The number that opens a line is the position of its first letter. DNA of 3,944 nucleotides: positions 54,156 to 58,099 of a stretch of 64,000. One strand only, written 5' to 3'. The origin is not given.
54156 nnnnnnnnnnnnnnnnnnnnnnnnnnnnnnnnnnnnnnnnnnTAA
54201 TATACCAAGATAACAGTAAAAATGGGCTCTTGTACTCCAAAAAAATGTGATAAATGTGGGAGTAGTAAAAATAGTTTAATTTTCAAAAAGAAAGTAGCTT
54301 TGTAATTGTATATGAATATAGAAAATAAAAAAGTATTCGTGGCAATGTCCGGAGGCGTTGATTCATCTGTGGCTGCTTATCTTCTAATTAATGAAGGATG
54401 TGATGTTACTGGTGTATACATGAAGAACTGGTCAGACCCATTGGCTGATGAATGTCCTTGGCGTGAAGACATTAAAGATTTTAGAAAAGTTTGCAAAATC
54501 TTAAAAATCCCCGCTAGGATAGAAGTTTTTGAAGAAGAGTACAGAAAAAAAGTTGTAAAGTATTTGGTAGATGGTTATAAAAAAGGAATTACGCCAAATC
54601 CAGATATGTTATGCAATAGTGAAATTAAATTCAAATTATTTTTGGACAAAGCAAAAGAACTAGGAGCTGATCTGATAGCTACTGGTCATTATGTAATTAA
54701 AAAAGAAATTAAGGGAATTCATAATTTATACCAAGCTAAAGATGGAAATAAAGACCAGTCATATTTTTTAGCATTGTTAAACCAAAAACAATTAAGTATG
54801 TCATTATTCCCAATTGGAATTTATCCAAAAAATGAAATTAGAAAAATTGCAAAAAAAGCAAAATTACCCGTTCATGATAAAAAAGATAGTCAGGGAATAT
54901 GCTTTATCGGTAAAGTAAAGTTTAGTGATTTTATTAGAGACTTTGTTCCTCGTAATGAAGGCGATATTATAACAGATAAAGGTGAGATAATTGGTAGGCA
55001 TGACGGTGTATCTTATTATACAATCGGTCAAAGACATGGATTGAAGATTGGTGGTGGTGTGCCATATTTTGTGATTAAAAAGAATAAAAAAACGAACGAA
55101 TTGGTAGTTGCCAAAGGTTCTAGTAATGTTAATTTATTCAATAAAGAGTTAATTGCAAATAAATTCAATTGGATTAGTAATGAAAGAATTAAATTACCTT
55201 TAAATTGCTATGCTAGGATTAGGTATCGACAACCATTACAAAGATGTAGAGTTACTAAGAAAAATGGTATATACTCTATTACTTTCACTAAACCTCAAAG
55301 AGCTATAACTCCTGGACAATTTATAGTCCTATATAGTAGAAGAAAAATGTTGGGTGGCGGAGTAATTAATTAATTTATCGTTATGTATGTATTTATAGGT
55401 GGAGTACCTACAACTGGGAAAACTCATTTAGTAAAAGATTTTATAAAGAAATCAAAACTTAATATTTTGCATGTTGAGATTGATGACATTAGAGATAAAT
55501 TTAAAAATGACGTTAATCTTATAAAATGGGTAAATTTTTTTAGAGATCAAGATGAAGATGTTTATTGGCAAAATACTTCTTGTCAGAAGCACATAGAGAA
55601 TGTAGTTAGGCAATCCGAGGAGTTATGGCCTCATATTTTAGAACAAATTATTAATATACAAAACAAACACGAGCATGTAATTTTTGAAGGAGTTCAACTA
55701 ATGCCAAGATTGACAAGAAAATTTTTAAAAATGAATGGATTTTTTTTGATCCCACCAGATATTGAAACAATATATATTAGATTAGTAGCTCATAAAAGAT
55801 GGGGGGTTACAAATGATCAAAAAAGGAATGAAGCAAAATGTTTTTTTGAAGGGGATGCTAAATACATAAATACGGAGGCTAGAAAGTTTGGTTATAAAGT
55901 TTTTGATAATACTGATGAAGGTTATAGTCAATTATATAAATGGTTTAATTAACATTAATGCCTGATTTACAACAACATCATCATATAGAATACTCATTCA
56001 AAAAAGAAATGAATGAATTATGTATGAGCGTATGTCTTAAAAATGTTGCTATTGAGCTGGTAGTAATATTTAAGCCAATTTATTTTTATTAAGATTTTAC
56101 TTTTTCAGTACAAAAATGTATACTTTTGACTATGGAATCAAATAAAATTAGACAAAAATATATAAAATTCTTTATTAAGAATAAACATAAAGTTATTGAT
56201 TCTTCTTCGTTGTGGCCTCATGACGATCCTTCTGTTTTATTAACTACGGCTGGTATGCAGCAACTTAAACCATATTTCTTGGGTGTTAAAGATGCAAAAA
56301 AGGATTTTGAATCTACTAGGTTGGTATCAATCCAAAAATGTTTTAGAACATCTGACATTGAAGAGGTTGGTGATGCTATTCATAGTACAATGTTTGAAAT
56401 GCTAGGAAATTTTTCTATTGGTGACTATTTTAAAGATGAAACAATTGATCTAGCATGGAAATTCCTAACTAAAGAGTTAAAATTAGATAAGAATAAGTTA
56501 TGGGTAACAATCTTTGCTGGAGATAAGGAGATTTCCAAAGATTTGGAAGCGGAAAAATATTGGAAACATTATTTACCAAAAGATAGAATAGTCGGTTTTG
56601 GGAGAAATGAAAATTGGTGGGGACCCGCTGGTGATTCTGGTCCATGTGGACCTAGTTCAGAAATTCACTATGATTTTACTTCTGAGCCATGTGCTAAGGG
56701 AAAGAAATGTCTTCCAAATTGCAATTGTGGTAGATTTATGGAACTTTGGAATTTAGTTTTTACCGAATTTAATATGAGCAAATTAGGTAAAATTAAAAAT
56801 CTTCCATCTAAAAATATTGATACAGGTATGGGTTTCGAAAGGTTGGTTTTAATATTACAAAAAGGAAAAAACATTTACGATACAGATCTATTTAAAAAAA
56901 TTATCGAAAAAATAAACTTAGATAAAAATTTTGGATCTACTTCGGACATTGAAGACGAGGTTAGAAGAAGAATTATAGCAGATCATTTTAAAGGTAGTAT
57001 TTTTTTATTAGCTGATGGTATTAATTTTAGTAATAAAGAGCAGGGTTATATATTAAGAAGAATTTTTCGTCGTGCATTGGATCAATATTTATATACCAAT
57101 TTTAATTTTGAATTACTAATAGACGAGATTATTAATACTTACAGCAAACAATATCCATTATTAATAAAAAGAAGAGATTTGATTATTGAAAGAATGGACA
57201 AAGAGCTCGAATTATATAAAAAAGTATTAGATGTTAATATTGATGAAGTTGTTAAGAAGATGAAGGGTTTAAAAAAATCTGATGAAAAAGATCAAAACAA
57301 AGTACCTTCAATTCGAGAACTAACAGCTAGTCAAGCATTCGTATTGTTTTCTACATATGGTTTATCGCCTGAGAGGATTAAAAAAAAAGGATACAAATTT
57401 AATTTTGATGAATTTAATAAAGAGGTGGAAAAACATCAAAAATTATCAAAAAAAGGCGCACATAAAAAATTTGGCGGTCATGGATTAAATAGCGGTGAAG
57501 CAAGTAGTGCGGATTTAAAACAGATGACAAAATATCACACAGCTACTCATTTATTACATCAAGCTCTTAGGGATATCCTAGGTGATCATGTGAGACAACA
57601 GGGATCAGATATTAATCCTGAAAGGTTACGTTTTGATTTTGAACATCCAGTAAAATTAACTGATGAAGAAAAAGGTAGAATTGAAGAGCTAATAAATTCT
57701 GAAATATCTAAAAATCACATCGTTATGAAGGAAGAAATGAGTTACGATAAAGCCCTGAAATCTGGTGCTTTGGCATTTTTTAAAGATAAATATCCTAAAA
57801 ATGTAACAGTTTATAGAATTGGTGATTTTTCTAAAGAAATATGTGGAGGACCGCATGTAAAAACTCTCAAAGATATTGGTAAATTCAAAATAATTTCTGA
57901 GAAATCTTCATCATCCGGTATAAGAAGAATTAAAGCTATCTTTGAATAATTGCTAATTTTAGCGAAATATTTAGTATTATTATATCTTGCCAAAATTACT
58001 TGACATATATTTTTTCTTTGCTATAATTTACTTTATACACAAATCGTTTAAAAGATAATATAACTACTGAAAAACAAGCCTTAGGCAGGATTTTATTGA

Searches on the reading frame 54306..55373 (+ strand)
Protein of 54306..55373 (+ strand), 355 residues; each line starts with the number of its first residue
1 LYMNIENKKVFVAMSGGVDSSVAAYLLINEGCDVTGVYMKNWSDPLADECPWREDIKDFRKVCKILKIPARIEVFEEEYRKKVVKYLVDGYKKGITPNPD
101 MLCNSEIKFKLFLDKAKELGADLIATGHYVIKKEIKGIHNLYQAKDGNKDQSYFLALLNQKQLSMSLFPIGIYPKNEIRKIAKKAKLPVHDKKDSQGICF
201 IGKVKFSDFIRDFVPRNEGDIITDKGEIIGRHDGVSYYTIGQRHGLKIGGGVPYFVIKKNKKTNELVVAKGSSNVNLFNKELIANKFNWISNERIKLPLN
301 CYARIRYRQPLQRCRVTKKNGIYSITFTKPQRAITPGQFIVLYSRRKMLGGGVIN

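Call 70: search_protein_families(library=pfam, proteins=[window:54306-55373:+], max_evalue=0.001)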
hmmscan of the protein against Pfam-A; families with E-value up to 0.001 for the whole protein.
window:54306-55373:+ (355 aa): 4 families
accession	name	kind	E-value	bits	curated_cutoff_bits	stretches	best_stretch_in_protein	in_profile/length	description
PF03054.22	tRNA_Me_trans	-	4.1e-75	252.3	20.6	1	8-203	1-202/202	tRNA methyl transferase HUP domain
PF20258.4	tRNA_Me_trans_C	-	1.8e-20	73.5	20.6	1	280-354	2-77/77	Aminomethyltransferase beta-barrel domain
PF20259.3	tRNA_Me_trans_M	-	2.3e-20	72.4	27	1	208-270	2-66/66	tRNA methyl transferase PRC-barrel domain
PF02568.20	ThiI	-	8.3e-07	29.2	20.5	1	8-43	4-39/197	Thiamine biosynthesis protein (ThiI)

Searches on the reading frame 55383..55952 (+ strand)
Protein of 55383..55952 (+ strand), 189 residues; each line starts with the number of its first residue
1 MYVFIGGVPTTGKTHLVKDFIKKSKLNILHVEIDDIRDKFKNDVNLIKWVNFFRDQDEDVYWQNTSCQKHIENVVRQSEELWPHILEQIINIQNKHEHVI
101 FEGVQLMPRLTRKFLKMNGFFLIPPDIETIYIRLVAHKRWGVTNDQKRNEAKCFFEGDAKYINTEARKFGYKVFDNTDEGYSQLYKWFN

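Call 70: search_protein_families(library=pfam, proteins=[window:55383-55952:+], max_evalue=0.001)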
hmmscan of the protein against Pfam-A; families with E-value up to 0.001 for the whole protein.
window:55383-55952:+ (189 aa): 1 family
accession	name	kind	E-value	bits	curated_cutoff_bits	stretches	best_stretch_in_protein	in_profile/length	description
PF13173.12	AAA_14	-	0.00039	20.9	27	0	3-45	5-49/129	AAA domain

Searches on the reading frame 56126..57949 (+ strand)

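Call 70: search_protein_families(library=pfam, proteins=[window:56126-57949:+], max_evalue=0.001)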
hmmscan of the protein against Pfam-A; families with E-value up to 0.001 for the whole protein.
window:56126-57949:+ (607 aa): 2 families
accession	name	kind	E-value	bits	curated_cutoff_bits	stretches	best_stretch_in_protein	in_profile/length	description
PF01411.24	tRNA-synt_2c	-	9.7e-115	384.6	30.3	1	7-470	1-457/552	tRNA synthetases class II (A)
PF07973.19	tRNA_SAD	-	7e-17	61.6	24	1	560-602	1-43/44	Threonyl and Alanyl tRNA synthetase second additional domain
